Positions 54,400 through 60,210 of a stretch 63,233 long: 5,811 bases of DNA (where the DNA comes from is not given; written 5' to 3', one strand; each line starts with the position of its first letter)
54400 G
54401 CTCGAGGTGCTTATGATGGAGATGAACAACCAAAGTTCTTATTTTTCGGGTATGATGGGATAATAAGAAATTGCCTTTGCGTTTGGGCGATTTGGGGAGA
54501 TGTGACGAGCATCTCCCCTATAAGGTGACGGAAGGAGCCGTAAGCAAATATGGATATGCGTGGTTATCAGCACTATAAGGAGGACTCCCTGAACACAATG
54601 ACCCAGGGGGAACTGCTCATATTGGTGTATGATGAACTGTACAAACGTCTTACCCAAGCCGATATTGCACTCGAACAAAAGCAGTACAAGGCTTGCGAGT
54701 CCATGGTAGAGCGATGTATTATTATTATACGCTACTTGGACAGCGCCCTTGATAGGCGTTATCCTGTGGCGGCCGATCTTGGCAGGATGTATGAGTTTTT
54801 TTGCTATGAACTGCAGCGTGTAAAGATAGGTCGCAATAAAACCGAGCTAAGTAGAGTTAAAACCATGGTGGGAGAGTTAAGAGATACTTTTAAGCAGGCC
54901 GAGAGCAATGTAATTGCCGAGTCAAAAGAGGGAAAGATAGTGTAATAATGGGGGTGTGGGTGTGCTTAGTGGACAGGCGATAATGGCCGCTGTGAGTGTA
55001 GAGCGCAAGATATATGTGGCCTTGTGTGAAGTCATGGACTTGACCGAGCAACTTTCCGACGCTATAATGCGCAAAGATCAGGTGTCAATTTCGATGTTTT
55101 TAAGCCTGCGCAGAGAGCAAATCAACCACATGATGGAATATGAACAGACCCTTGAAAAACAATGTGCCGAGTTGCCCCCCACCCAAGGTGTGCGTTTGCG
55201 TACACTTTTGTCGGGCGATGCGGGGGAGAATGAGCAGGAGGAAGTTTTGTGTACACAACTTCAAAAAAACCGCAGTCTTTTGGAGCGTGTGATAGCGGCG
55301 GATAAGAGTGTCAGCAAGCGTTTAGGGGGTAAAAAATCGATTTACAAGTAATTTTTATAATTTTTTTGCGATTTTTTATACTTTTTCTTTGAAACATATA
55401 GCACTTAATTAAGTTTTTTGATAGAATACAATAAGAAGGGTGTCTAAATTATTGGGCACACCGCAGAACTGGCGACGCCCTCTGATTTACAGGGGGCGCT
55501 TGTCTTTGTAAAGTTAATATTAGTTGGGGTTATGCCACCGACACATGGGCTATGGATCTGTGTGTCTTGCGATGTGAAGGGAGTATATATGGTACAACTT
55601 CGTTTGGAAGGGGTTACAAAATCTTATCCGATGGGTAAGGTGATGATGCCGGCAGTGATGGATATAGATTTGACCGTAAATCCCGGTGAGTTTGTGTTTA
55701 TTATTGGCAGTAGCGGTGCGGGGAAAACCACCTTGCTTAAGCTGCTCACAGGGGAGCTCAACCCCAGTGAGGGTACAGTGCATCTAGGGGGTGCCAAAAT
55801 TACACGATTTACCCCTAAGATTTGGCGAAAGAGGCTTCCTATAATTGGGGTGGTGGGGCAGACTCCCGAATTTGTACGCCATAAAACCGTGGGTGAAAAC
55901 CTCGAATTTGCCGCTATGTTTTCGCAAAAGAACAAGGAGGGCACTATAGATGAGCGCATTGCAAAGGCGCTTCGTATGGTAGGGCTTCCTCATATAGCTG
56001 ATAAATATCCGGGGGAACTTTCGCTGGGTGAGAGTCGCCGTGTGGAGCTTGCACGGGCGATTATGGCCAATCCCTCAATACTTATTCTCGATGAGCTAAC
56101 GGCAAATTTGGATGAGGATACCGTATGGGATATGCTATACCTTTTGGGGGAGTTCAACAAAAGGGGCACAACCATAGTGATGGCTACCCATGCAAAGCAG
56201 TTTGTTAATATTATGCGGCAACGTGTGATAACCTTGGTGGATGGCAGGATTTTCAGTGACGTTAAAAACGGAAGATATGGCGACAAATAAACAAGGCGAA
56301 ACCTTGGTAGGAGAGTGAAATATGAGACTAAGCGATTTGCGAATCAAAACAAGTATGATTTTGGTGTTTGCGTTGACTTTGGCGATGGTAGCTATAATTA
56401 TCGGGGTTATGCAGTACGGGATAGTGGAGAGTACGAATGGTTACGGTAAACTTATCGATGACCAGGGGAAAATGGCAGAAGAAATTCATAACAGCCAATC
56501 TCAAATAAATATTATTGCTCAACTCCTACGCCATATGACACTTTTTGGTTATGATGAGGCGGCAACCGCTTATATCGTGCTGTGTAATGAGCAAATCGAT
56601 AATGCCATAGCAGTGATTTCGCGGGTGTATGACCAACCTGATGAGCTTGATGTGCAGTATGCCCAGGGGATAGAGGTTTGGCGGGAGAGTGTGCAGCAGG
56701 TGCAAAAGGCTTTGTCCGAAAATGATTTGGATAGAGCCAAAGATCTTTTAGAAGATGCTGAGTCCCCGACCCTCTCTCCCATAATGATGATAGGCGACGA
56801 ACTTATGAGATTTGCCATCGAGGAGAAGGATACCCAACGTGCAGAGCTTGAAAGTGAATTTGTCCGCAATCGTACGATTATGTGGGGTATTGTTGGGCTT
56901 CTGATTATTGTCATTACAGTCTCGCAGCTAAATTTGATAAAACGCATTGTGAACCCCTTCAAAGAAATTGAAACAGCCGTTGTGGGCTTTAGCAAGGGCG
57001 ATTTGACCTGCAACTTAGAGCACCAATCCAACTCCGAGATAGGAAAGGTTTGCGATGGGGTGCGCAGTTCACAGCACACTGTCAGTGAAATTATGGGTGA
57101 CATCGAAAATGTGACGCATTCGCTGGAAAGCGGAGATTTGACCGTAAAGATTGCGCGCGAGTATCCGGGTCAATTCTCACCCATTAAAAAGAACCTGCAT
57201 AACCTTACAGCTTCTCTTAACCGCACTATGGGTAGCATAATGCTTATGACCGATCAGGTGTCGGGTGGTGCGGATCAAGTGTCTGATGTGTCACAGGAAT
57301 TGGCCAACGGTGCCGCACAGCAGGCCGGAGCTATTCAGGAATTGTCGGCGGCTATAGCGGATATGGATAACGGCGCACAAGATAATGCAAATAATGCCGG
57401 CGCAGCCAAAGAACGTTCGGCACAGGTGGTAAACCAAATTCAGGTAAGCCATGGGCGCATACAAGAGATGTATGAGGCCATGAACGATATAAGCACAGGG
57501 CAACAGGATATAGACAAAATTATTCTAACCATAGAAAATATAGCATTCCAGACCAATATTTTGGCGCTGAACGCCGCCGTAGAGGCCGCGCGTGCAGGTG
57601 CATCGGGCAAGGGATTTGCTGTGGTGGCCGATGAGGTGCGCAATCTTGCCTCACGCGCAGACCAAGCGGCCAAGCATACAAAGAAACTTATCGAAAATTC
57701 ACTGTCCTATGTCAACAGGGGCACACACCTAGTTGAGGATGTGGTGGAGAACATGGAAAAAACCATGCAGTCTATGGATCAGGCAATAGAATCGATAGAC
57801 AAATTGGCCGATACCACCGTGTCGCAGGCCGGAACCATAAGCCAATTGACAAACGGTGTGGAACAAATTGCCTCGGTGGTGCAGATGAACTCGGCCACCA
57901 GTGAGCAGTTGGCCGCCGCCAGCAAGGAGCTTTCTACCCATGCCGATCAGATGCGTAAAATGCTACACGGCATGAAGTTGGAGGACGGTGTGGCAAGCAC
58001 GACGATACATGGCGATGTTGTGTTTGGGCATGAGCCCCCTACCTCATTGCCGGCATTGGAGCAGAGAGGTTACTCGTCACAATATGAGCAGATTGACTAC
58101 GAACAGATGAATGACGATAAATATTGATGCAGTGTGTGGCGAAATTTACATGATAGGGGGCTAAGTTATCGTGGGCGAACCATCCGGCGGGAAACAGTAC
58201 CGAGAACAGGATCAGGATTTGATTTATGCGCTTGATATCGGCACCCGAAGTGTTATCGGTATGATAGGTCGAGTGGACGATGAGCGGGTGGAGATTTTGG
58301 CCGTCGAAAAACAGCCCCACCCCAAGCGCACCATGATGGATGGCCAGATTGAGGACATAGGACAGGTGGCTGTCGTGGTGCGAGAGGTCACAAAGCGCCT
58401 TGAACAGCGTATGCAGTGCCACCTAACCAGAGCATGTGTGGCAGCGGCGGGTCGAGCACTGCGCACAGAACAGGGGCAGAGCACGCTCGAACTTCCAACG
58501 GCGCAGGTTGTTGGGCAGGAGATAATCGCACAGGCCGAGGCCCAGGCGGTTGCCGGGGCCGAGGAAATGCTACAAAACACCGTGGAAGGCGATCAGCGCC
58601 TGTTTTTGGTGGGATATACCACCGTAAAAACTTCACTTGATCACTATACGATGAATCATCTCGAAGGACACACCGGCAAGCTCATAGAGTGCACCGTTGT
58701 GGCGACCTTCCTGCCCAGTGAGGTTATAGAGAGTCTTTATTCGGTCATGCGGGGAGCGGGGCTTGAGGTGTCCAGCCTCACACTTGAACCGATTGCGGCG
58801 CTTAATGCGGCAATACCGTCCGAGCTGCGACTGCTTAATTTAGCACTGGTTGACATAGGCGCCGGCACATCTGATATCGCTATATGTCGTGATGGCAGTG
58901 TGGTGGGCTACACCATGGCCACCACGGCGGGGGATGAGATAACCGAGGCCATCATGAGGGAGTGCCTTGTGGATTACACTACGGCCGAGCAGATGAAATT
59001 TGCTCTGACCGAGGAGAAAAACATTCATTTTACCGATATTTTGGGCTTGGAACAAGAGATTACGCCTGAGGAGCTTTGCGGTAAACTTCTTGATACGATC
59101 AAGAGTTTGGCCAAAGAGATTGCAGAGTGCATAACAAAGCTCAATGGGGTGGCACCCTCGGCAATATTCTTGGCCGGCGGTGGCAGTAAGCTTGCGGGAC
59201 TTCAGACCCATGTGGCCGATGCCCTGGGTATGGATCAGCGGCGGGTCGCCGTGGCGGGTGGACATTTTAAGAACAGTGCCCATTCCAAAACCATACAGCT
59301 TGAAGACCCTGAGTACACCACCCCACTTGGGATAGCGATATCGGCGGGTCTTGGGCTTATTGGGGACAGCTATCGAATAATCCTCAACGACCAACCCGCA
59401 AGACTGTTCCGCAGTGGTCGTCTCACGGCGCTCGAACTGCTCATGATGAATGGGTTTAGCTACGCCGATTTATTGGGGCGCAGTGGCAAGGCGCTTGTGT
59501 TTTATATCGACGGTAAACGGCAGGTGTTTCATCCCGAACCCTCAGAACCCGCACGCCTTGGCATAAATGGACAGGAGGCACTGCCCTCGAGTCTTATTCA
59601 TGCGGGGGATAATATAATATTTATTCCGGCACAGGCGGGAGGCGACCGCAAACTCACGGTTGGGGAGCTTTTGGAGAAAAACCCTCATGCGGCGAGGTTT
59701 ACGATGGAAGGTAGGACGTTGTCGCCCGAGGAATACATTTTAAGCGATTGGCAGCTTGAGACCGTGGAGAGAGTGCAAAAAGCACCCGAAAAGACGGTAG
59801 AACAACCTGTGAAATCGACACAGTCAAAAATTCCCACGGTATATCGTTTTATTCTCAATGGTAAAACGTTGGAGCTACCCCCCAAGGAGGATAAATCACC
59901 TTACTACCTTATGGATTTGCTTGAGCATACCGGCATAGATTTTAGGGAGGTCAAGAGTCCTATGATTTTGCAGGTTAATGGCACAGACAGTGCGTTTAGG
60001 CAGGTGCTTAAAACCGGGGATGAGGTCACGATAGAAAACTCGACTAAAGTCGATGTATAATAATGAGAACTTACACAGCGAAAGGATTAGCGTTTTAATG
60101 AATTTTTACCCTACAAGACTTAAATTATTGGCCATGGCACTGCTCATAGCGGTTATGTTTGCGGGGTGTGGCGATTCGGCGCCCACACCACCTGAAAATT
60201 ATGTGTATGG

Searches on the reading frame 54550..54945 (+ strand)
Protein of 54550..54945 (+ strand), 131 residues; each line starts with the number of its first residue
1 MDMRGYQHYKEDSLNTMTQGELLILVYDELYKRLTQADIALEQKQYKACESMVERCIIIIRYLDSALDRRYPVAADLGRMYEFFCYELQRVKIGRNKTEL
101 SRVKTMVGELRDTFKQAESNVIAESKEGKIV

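Call 57: search_protein_families(library=pfam, proteins=[window:54550-54945:+], max_evalue=0.01)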
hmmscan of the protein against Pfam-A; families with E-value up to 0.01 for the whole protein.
window:54550-54945:+ (131 aa): 1 family
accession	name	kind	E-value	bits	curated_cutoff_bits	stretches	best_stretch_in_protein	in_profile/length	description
PF02561.19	FliS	-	5.3e-24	85.1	26.7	1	6-117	1-114/115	Flagellar protein FliS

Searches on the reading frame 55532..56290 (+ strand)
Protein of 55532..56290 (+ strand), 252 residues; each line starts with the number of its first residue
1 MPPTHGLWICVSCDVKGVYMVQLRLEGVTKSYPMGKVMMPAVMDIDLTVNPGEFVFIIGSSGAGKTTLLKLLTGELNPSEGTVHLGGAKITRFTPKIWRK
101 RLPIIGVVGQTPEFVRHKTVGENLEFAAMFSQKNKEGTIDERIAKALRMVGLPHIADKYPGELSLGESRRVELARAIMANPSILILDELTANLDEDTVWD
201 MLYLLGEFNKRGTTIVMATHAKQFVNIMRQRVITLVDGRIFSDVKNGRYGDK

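Call 29: search_protein_families(library=pfam, proteins=[window:55532-56290:+], max_evalue=0.0001)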
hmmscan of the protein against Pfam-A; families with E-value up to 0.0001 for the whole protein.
window:55532-56290:+ (252 aa): 5 families
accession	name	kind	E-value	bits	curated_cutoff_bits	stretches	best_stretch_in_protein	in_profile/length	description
PF00005.33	ABC_tran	-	5.3e-35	121.4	25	1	43-191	2-137/137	ABC transporter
PF13401.12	AAA_22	-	1e-05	26.3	27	1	53-217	6-120/130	AAA domain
PF13191.12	AAA_16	-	2.8e-05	25.1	32.6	1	51-197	24-148/167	AAA ATPase domain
PF06414.18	Zeta_toxin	-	5.7e-05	23.1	22.3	1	54-95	18-59/199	Zeta toxin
PF13304.12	AAA_21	-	6.9e-05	23.5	27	0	54-72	1-19/304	AAA domain, putative AbiEii toxin, Type IV TA system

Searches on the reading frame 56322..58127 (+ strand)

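Call 29: search_protein_families(library=pfam, proteins=[window:56322-58127:+], max_evalue=0.0001)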
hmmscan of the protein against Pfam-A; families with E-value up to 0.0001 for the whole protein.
window:56322-58127:+ (601 aa): 3 families
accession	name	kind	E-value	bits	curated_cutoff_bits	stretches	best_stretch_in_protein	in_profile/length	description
PF00015.26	MCPsignal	-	6.1e-40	137.3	34.6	1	374-535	12-166/172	Methyl-accepting chemotaxis protein (MCP) signalling domain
PF18947.5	HAMP_2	-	7e-09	36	24.3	1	258-300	24-66/67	HAMP domain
PF00672.30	HAMP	-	3.9e-06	27.5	25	0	205-246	2-43/53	HAMP domain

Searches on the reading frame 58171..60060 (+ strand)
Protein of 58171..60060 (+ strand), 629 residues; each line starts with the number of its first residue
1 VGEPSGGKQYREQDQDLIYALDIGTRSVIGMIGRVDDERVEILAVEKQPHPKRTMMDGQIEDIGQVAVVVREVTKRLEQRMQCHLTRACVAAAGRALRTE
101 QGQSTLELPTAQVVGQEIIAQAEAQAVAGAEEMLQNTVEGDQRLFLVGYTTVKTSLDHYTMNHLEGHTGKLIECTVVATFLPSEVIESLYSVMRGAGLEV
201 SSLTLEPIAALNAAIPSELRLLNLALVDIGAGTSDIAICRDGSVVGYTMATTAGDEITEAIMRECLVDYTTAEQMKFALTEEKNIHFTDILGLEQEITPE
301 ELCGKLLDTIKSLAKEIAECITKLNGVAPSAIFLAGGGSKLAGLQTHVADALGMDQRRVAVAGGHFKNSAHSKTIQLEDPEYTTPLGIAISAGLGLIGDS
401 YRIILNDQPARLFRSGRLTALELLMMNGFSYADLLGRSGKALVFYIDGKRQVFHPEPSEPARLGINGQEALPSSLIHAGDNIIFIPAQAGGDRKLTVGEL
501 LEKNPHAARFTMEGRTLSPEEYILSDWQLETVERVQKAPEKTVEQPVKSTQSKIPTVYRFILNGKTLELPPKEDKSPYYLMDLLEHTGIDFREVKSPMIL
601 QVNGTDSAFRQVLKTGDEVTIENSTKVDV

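Call 29: search_protein_families(library=pfam, proteins=[window:58171-60060:+], max_evalue=0.0001)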
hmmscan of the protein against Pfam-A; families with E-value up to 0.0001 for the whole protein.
window:58171-60060:+ (629 aa): 4 families
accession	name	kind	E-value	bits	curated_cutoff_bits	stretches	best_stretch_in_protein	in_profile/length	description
PF11104.14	PilM_2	-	1.4e-14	54.2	27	1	21-390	2-337/340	Type IV pilus assembly protein PilM;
PF14450.12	FtsA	-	1.5e-12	48.4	31.8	1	225-387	1-127/127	Cell division protein FtsA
PF06723.19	MreB_Mbl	-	6.6e-10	38.8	27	1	203-355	126-300/327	MreB/Mbl protein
PF02782.22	FGGY_C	-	7.2e-05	23.1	27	0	290-355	111-176/198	FGGY family of carbohydrate kinases, C-terminal domain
